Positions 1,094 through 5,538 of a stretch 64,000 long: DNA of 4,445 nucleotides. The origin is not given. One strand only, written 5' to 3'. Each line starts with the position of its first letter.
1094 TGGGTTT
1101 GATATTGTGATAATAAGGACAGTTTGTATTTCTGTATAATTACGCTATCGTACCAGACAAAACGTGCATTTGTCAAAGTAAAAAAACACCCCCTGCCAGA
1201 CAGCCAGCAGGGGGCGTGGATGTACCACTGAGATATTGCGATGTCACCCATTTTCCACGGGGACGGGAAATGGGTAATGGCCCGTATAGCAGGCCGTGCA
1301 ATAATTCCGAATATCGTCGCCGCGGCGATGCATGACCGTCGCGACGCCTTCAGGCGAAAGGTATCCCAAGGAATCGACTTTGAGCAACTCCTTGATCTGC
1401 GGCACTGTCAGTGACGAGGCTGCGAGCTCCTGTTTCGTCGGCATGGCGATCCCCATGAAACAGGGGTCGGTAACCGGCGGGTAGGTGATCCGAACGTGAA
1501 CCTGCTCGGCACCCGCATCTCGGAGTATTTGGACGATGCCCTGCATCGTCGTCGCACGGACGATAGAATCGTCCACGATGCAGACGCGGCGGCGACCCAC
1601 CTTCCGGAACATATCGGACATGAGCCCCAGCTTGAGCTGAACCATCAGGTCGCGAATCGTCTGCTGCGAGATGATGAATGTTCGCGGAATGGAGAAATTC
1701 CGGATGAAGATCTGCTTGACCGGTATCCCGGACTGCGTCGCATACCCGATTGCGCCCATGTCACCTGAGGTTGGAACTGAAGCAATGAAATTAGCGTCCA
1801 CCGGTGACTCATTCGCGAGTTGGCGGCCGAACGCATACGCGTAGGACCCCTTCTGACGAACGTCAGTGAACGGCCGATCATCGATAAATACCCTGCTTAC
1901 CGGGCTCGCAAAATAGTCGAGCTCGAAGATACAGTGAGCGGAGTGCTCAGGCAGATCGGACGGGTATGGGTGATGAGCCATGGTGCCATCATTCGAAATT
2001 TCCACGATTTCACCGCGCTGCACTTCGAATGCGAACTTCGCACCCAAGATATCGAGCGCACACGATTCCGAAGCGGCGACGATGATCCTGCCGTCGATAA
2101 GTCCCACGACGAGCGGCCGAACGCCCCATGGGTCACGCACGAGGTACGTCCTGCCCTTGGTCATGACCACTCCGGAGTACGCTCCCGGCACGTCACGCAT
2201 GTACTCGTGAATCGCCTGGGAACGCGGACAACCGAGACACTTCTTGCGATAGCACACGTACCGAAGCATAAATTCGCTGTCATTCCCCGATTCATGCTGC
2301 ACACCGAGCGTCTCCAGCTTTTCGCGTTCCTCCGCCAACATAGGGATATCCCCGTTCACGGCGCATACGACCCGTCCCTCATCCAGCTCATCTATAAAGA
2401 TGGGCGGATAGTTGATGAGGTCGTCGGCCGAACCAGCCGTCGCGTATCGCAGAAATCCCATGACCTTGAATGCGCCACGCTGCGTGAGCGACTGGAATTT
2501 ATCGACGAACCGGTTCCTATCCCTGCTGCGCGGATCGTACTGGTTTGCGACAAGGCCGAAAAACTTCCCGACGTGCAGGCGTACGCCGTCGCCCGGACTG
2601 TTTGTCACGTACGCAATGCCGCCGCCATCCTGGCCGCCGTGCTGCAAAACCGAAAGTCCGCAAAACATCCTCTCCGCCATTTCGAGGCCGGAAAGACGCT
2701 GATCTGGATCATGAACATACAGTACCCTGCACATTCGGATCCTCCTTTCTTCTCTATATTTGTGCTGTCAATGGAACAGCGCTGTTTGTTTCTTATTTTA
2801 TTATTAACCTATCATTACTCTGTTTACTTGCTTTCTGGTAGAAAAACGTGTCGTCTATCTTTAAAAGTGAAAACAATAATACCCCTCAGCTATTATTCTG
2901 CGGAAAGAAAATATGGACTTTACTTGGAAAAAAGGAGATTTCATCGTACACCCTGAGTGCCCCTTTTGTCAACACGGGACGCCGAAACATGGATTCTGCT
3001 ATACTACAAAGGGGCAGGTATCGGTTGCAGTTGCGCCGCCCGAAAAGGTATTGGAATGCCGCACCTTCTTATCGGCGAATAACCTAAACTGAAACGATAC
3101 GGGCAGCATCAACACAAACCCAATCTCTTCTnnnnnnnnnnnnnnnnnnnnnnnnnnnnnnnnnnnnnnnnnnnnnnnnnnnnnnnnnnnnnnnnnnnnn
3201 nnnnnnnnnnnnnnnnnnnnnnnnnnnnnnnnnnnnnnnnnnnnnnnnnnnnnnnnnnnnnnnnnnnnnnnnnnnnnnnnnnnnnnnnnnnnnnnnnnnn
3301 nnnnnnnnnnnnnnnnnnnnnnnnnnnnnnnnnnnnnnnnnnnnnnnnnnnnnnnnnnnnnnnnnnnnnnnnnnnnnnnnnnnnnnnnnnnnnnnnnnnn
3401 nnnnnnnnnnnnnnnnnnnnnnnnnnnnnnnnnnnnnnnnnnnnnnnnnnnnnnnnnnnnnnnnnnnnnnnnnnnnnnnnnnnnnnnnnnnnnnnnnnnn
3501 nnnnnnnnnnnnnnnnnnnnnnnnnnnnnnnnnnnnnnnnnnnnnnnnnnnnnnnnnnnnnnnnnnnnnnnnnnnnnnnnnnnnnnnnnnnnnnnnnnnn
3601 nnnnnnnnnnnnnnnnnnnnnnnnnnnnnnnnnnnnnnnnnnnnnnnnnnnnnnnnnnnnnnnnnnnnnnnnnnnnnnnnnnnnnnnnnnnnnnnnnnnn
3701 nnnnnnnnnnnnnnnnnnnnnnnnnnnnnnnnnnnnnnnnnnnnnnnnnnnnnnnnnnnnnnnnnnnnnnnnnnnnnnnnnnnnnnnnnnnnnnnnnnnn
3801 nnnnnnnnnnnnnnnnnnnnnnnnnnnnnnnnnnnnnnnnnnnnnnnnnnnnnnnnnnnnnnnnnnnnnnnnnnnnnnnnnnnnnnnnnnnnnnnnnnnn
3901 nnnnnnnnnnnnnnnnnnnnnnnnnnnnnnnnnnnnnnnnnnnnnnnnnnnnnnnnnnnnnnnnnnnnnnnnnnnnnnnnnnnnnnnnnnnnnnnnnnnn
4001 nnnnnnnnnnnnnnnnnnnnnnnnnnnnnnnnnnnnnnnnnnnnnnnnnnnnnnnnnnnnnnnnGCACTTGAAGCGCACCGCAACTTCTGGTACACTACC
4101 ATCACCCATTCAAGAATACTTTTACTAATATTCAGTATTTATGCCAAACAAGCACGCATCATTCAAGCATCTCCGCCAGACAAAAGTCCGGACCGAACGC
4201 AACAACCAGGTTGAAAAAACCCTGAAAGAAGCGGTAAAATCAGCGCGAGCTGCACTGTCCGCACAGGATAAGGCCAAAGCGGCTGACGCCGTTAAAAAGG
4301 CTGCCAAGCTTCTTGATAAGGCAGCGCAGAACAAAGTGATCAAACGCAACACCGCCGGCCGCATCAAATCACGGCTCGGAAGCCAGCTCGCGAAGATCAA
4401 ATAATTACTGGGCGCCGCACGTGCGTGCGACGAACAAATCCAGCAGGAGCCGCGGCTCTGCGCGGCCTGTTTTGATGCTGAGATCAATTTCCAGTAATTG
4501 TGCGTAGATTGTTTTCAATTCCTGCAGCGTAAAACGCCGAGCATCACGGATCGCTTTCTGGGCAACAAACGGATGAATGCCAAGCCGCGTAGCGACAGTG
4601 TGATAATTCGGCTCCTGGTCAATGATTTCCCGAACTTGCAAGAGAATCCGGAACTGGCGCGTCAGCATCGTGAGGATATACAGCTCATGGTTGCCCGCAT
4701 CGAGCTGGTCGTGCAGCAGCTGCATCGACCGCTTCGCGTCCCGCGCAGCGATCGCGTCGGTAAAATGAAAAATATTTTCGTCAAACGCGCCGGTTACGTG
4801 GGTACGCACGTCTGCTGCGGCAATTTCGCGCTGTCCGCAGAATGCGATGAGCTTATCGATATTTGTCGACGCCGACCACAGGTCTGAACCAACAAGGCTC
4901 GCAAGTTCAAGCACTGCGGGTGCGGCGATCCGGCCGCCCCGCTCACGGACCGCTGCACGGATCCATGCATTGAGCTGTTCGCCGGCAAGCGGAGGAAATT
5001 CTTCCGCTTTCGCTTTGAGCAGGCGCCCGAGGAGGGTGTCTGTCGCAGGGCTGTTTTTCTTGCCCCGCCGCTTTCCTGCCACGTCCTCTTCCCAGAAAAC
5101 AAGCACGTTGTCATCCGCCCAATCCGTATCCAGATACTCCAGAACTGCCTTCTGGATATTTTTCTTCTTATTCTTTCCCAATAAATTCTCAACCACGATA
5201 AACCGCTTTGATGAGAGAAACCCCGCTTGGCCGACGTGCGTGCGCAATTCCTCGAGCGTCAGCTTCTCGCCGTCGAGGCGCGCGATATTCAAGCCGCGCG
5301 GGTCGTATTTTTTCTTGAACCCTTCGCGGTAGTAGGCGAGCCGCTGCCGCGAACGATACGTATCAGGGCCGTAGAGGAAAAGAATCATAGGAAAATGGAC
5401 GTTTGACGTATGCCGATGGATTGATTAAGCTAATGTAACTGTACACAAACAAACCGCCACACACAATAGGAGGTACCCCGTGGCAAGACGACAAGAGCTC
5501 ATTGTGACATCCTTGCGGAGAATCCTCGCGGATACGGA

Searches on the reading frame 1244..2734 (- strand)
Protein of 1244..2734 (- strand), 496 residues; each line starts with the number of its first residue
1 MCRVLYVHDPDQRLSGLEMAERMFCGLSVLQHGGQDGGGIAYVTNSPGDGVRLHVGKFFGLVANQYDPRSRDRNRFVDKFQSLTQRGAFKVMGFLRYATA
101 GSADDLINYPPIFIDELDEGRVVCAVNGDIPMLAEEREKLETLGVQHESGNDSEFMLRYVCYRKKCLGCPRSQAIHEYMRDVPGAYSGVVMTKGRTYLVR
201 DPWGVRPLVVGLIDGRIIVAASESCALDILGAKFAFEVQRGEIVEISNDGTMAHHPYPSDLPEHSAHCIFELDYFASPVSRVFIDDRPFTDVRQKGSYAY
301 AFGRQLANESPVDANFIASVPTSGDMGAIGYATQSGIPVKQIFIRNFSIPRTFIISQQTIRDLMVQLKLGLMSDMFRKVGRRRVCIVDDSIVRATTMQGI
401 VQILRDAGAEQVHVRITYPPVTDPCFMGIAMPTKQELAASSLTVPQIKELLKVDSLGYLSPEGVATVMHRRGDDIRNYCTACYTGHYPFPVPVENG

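Call 98: search_protein_families(library=pfam, proteins=[window:1244-2734:-], max_evalue=0.001)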
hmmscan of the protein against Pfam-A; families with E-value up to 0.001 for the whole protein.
window:1244-2734:- (496 aa): 3 families
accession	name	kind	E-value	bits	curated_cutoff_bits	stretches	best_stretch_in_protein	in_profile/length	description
PF13537.11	GATase_7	-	2.5e-10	40.9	25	1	118-227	20-121/123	Glutamine amidotransferase domain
PF13522.11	GATase_6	-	7.5e-09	36.1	27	1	91-221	13-129/130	Glutamine amidotransferase domain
PF00156.33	Pribosyltran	-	9.1e-06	25.5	26.3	1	335-414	39-120/158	Phosphoribosyl transferase domain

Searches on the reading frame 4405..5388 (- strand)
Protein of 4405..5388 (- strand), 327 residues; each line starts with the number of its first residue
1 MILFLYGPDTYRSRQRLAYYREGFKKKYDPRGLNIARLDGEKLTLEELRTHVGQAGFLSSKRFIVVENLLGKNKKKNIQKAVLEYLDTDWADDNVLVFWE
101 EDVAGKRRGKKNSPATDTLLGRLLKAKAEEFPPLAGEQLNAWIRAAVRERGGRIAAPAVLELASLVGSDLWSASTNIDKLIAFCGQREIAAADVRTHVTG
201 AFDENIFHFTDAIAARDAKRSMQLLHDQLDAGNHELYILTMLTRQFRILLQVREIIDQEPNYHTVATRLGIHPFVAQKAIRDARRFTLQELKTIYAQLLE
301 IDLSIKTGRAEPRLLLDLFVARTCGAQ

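Call 98: search_protein_families(library=pfam, proteins=[window:4405-5388:-], max_evalue=0.001)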
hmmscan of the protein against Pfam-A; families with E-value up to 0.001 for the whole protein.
window:4405-5388:- (327 aa): 2 families
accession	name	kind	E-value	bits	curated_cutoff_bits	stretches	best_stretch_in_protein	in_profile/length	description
PF21694.2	DNA_pol3_delta_C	-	7.1e-34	116.8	27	1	204-322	2-120/121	DNA polymerase III delta subunit, C-terminal domain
PF06144.19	DNA_pol3_delta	-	0.0003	21.2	21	1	27-101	24-101/124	DNA polymerase III, delta subunit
